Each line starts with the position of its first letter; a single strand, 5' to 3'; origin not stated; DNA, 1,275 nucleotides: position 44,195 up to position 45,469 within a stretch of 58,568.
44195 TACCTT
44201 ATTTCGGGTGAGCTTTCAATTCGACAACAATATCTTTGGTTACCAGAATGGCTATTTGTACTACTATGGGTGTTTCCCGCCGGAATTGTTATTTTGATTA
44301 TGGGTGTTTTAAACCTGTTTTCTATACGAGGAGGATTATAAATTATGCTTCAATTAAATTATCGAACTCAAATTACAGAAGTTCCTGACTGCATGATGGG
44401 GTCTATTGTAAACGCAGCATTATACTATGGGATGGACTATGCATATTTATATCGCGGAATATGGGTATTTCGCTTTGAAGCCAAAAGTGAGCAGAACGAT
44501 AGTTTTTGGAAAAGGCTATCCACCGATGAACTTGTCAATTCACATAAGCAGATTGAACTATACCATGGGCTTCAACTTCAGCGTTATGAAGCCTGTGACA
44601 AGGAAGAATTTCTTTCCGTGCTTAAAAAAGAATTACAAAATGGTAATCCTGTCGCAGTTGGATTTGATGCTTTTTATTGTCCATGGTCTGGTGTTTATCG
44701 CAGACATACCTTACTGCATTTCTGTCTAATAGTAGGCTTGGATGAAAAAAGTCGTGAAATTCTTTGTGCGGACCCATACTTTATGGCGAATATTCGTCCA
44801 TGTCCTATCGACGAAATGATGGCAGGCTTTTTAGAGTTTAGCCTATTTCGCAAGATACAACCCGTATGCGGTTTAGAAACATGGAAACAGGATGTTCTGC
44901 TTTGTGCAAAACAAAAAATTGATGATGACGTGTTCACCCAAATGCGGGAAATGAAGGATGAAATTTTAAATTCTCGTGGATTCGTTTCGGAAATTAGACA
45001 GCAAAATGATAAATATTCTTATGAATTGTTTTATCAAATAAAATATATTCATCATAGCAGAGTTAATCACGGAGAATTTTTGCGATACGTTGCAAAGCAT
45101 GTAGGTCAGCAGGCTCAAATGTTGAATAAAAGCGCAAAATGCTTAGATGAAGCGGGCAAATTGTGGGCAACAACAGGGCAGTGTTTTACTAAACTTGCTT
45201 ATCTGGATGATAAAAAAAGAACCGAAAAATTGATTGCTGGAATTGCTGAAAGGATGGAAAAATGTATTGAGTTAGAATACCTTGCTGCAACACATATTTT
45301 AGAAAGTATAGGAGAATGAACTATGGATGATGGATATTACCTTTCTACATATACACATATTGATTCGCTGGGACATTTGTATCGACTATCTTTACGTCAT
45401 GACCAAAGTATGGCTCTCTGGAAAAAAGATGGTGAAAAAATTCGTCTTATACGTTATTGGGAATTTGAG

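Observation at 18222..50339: Intact-looking 32-kb trans-AT NRPS-PKS gene cluster of unfamiliar composition in an AT-rich anaerobe backbone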

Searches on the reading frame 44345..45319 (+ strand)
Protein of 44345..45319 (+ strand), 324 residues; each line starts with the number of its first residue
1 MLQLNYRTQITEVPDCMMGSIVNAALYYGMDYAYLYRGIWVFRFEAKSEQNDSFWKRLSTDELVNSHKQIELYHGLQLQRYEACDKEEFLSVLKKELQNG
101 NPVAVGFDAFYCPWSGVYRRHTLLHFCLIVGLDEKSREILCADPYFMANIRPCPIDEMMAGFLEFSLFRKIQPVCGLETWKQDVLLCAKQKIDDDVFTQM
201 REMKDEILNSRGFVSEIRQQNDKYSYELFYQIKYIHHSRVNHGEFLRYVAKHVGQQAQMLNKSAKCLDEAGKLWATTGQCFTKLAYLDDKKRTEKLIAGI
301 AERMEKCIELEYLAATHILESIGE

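Call 4: search_protein_families(library=pfam, proteins=[window:44345-45319:+])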
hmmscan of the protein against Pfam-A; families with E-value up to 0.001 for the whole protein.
window:44345-45319:+ (324 aa): 2 families
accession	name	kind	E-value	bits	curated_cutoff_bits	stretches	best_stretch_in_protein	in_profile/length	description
PF14399.12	BtrH_N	-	9e-08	32.9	29.7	1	70-144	59-134/134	Butirosin biosynthesis protein H, N-terminal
PF13529.12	Peptidase_C39_2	-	6.3e-06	27.3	24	1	49-145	48-143/143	Peptidase_C39 like family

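Call 31: search_protein_families(library=ncbifam, proteins=[window:44345-45319:+], max_evalue=0.01)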
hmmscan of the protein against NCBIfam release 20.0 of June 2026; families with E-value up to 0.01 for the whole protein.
window:44345-45319:+ (324 aa): 0 families

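Call 50: search_solved_structures(query=window:44345-45319:+, max_evalue=10, show_alignments=2)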
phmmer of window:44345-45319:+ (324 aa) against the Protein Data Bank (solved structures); distinct sequences matched with E-value up to 10: 5.
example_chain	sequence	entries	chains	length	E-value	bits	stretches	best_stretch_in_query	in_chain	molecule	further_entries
3crj_A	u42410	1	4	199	0.2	14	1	156-257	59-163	Transcription regulator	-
3tdw_A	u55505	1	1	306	0.26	13.7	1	3-57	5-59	Gentamicin resistance protein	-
3tdv_A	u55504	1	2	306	0.26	13.6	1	3-57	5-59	Gentamicin resistance protein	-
6ctz_A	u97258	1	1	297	0.33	13.3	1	4-57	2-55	Gentamicin resistance protein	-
8qad_A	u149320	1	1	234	4.7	9.5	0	245-310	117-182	sc-apCC-6-LLIA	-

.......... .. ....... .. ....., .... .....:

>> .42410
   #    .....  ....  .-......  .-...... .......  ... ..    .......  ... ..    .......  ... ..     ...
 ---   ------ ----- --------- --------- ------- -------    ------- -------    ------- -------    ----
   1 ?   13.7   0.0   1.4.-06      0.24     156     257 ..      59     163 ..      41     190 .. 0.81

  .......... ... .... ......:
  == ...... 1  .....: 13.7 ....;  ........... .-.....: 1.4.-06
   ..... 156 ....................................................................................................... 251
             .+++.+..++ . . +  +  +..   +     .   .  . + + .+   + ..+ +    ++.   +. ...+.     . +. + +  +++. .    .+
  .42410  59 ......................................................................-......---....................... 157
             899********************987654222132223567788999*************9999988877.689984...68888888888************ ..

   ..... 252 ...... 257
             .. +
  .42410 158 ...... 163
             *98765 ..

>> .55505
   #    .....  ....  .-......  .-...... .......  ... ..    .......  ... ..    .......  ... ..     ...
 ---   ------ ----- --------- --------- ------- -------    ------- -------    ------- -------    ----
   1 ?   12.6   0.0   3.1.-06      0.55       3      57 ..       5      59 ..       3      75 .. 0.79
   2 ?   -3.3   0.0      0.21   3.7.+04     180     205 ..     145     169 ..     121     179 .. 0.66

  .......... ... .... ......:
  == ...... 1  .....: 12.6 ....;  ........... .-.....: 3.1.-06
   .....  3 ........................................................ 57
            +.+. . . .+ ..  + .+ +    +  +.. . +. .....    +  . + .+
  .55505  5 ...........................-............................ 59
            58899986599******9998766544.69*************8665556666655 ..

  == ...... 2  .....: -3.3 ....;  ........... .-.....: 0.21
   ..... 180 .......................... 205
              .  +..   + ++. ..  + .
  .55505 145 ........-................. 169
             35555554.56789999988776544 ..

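Call 52: find_homologous_proteins(query=window:44345-45319:+, max_evalue=0.001)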
Query window:44345-45319:+ (324 aa): 16 proteins with E <= 0.001 among 506 candidates.
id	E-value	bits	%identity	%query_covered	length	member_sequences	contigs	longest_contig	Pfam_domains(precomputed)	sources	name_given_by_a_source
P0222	7.0e-222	753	100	100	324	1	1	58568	PF14399.13,PF13529.14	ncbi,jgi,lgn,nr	ncbi:MAG: BtrH N-terminal domain-containing protein [Christensenellaceae bacterium]|jgi:hypothetical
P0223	1.4e-185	634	82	100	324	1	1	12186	PF14399.13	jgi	jgi:hypothetical protein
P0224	2.2e-175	600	79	97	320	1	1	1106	PF14399.13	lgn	-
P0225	1.4e-119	417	57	98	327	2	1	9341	PF13529.14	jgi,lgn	-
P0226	5.1e-111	389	55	99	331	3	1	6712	PF14399.13,PF13529.14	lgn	-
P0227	6.2e-106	372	53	99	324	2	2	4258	PF13529.14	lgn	-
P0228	2.1e-105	371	52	99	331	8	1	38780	PF14399.13,PF13529.14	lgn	-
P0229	2.5e-104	367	51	99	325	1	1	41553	PF13529.14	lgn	-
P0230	3.9e-104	366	52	100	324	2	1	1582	PF14399.13,PF13529.14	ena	-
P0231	5.2e-103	363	49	99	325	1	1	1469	PF14399.13,PF13529.14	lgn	-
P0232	4.8e-101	356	51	98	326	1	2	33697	PF13529.14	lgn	-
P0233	5.7e-101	356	51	100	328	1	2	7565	PF13529.14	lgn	-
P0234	1.3e-100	355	51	98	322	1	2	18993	PF13529.14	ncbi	-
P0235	1.4e-99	351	49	99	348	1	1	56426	PF13529.14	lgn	-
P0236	1.3e-96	342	51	96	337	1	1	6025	PF13529.14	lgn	-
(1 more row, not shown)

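Call 53: find_encoding_contigs(protein=P0223, flank=10000, max_places=2)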
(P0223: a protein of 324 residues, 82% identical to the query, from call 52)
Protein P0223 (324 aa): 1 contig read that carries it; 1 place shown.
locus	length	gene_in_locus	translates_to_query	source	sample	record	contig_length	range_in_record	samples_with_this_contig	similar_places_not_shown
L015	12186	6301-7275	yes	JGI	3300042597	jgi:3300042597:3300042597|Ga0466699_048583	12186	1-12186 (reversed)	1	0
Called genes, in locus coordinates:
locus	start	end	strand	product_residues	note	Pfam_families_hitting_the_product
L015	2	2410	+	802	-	?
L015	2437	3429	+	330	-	PF14399:BtrH_N (weak)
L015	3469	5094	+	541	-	PF20706:GT4-conflict (weak), PF00534:Glycos_transf_1, PF13692:Glyco_trans_1_4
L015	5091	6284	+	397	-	PF00144:Beta-lactamase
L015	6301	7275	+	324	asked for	PF14399:BtrH_N (weak)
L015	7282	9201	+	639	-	PF16861:Carbam_trans_C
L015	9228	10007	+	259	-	PF01209:Ubie_methyltran, PF13489:Methyltransf_23, PF05175:MTS (weak), PF13847:Methyltransf_31, PF08241:Methyltransf_11, PF08242:Methyltransf_12, PF13649:Methyltransf_25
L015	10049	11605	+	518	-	PF02310:B12-binding, PF04055:Radical_SAM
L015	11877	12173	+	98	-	-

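Call 67: predict_structure(alignment_id=A2)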
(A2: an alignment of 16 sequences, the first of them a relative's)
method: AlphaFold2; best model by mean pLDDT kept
length: 324 residues; sequences in the alignment: 16
mean_pLDDT: 86.4   pTM: 0.87
mean pLDDT of the five models: 86.4, 85.0, 84.9, 84.7, 84.0
residues with pLDDT >= 90: 187; 70-90: 99; 50-70: 25; < 50: 13
segments of 3 or more residues with pLDDT < 50: 111-120, 223-225
pLDDT, mean of each block of 10 residues (from residue 1): 84 79 92 92 81 83 83 95 97 98 87 43 82 95 69 89 95 93 91 93 89 77 61 89 95 83 97 91 84 91 97 95 76
secondary structure, 60 per line:
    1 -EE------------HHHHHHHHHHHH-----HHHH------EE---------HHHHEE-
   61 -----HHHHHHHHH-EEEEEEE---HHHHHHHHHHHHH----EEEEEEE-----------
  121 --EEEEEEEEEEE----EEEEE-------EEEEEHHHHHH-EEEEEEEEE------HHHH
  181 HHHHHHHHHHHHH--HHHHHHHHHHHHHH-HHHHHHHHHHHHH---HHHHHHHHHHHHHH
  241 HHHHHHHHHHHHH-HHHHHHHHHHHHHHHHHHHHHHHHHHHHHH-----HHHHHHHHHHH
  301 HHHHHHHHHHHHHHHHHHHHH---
elements in order: H16-27 H33-36 H54-57 H66-74 E76-82 H86-98 E103-109 E123-133 E138-142 E150-154 H155-160 E162-170 H177-193 H196-209 H211-223 H227-253 H255-284 H290-321

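Call 70: fold_search(model_id=the predicted structure, library=pdb)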
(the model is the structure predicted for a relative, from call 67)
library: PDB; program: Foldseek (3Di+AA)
matches with E <= 10: 476; with E <= 0.001: 22
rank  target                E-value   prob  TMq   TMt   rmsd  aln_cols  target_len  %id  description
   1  7wuw_C                1.2e-08  1.00  0.59  0.58   6.7       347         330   16  Crystal structure of AziU3/U2 from Streptomyces sahachiroi (released 2022-09-07)
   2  8gs1_D                1.4e-08  1.00  0.58  0.56   7.2       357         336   16  Crystal structure of AziU2-U3 complex from Streptomyces sahachiroi NRRL2485 (released 2023-09-06)
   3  8gs1_B                1.7e-08  1.00  0.60  0.59   6.4       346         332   16  Crystal structure of AziU2-U3 complex from Streptomyces sahachiroi NRRL2485 (released 2023-09-06)
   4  9quz                  5.8e-08  1.00  0.60  0.62   6.3       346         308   14  Crystal structure of CtaG from Ruminiclostridium cellulolyticum (P2(1)-small) (released 2025-10-01)
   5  9qvl                  5.8e-08  1.00  0.55  0.57   6.9       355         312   14  Crystal structure of the CtaG_C11A variant from Ruminiclostridium cellulolyticum (P2(1)2(1)2(1)-small) (released 2025-10-01)
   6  9qvq_B                9.7e-08  1.00  0.55  0.58   6.6       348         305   14  Crystal structure of the CtaG_H128A variant from Ruminiclostridium cellulolyticum in complex with PHBA (P2(1)-medium) (released 2025-10-01)
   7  9qvp_A                1.9e-07  1.00  0.59  0.62   6.1       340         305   12  Crystal structure of the CtaG_H128A variant from Ruminiclostridium cellulolyticum (P2(1)2(1)2(1)-medium) (released 2025-10-01)
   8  9qvk                  2.5e-07  1.00  0.59  0.62   6.4       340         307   14  Crystal structure of the CtaG_C11A variant from Ruminiclostridium cellulolyticum (P2(1)-small) (released 2025-10-01)
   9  9qvs                  2.5e-07  1.00  0.59  0.61   6.3       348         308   14  Crystal structure of the CtaG_D144N variant from Ruminiclostridium cellulolyticum (P2(1)-small) (released 2025-10-01)
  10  9qvj_A                3.0e-07  1.00  0.59  0.62   6.2       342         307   14  Crystal structure of CtaG from Ruminiclostridium cellulolyticum (P2(1)-medium) (released 2025-10-01)
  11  9qvo                  3.3e-07  1.00  0.59  0.61   6.4       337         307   14  Crystal structure of the CtaG_H128A variant from Ruminiclostridium cellulolyticum (P2(1)-small) (released 2025-10-01)
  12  7yn1_A                8.4e-07  1.00  0.52  0.49   8.6       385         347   14  Crystal structure of selenomethionine labeled CcbD (released 2023-08-02)
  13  7yn1_B                1.9e-06  1.00  0.62  0.58   6.2       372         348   12  Crystal structure of selenomethionine labeled CcbD (released 2023-08-02)
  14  7yn2_A                3.0e-06  1.00  0.57  0.54   7.0       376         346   14  Crystal structure of CcbD with methylthiolincosamide (released 2023-08-02)
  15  9dks_A                4.3e-06  1.00  0.58  0.55   6.6       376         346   13  Crystal structure of CcbD C19S mutant complexed with single PCP domain of CcbZ (released 2025-09-17)
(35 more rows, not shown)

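Call 75: search_protein_representatives(alignment_id=A2)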
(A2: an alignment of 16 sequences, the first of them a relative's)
Query: 16 sequences, 324 profile positions. Proteins with E-value up to 0.001 (for the whole library): 1247; up to 1e-10: 688; up to 1e-30: 43. The best 150 are listed.
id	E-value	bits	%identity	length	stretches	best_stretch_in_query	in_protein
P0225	1.2e-166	570.2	-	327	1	1-323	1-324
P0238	1.2e-93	330.3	-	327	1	3-323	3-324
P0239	4.7e-92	325.1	-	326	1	1-318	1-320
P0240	3.0e-75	269.8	-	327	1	4-322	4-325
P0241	3.3e-60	220.4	-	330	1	1-322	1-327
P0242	5.0e-58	213.2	-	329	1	10-322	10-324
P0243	2.8e-47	177.9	-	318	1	10-313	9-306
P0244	1.8e-45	172.0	-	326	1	7-313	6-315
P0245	1.1e-42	162.8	-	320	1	3-319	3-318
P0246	2.6e-42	161.6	-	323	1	15-321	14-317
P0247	3.8e-39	151.2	-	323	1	6-306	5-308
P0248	7.4e-38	146.9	-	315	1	6-310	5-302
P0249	1.6e-36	142.6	-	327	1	8-307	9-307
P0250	2.6e-36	141.9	-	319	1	4-321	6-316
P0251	5.3e-36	140.8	-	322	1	14-302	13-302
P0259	5.4e-34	134.3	-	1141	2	2-290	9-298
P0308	1.5e-27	113.1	-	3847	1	16-319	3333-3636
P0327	2.8e-26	108.9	-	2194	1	20-323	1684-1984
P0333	5.3e-26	108.0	-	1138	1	15-314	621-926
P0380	6.9e-24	101.0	-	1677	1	3-305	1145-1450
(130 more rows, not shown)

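Call 76: search_protein_families(library=pfam, proteins=[P0308, P0327, P0380, P0259, P0333], max_evalue=0.00001)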
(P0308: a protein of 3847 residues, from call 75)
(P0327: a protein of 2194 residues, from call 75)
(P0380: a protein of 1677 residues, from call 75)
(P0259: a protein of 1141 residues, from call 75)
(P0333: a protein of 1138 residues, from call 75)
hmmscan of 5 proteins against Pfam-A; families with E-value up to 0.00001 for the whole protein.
P0308 (3847 aa): 19 families
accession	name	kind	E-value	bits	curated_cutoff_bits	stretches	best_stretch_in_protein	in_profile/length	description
PF00501.34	AMP-binding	-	1.1e-140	469.3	29.9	3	7-361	1-384/384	AMP-binding enzyme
PF00668.25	Condensation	-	3.3e-131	438.6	30.6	1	673-1106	2-456/456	Condensation domain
PF00109.32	ketoacyl-synt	-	3.2e-65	220.7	20.8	1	2057-2303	2-250/252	Beta-ketoacyl synthase, N-terminal domain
PF02801.28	Ketoacyl-synt_C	-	2.2e-45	153.9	20.8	1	2313-2430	1-118/119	Beta-ketoacyl synthase, C-terminal domain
PF00550.31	PP-binding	-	3.5e-43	146.1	20.8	3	594-656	3-67/67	Phosphopantetheine attachment site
PF08659.16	KR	-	4.6e-41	141.1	22.6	1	2911-3108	1-179/180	KR domain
PF13193.12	AMP-binding_C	-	3.4e-19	70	24.5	2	1846-1919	1-76/76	AMP-binding enzyme C-terminal domain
PF22621.2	CurL-like_PKS_C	-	1.4e-16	60.6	27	1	2496-2558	1-63/64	CurL-like, PKS C-terminal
PF08242.18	Methyltransf_12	-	2.4e-15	57.5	30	1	1320-1418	1-98/98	Methyltransferase domain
PF13847.12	Methyltransf_31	-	1.6e-14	54.3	27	1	1316-1424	4-113/145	Methyltransferase domain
PF16197.11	KAsynt_C_assoc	-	3.8e-14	53.5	33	1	2433-2538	1-103/111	Ketoacyl-synthetase C-terminal extension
PF13649.12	Methyltransf_25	-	1.3e-13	51.9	27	1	1319-1416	1-97/97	Methyltransferase domain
PF08241.18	Methyltransf_11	-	8.9e-13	49.1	21.2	1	1320-1419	1-94/95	Methyltransferase domain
PF13489.12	Methyltransf_23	-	7.6e-12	45.7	27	1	1302-1437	10-133/164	Methyltransferase domain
PF22336.2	RhiE-like_linker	-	2.3e-08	34.3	27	1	2500-2560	2-61/67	RhiE-like, KS-MAT linker domain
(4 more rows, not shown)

P0327 (2194 aa): 5 families
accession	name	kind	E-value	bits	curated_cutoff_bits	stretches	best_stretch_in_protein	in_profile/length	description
PF00501.34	AMP-binding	-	1.2e-153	512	29.9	2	1073-1420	1-384/384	AMP-binding enzyme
PF00668.25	Condensation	-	1.1e-120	403.8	30.6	1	622-1052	3-455/456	Condensation domain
PF00550.31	PP-binding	-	2e-28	98.9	20.8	2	1577-1637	2-65/67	Phosphopantetheine attachment site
PF13193.12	AMP-binding_C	-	9.7e-16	58.9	24.5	1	1477-1550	1-76/76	AMP-binding enzyme C-terminal domain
PF14399.12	BtrH_N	-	6.9e-07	30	29.7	1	1679-1808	1-133/134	Butirosin biosynthesis protein H, N-terminal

P0380 (1677 aa): 6 families
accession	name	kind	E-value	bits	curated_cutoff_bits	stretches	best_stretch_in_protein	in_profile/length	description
PF00668.25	Condensation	-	1.2e-112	377.4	30.6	1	83-521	3-456/456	Condensation domain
PF00501.34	AMP-binding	-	4.9e-92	309.1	29.9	1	541-897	1-384/384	AMP-binding enzyme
PF18563.6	TubC_N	-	1.7e-16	60.5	26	1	14-63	1-50/52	TubC N-terminal docking domain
PF13193.12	AMP-binding_C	-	6e-10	40.4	24.5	1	954-1027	1-76/76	AMP-binding enzyme C-terminal domain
PF00550.31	PP-binding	-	2.1e-09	37.9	20.8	1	1056-1118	2-67/67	Phosphopantetheine attachment site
PF14399.12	BtrH_N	-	2.2e-08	34.9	29.7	1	1176-1285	24-133/134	Butirosin biosynthesis protein H, N-terminal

P0259 (1141 aa): 3 families
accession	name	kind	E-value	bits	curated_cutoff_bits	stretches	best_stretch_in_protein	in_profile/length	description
PF00501.34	AMP-binding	-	3.6e-81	273.4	29.9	1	382-712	13-383/384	AMP-binding enzyme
PF00550.31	PP-binding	-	8.9e-12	45.5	20.8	1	873-936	2-67/67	Phosphopantetheine attachment site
PF13193.12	AMP-binding_C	-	1.4e-06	29.5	24.5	1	770-843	1-76/76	AMP-binding enzyme C-terminal domain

P0333 (1138 aa): 4 families
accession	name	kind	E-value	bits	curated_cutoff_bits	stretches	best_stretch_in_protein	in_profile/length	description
PF00501.34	AMP-binding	-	9.9e-72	242.3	29.9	1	1-305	52-384/384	AMP-binding enzyme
PF00550.31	PP-binding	-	1.9e-12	47.7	20.8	1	520-582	2-67/67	Phosphopantetheine attachment site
PF13193.12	AMP-binding_C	-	3.6e-11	44.3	24.5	1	407-480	1-76/76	AMP-binding enzyme C-terminal domain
PF14399.12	BtrH_N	-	2.2e-06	28.4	29.7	1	668-749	51-133/134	Butirosin biosynthesis protein H, N-terminal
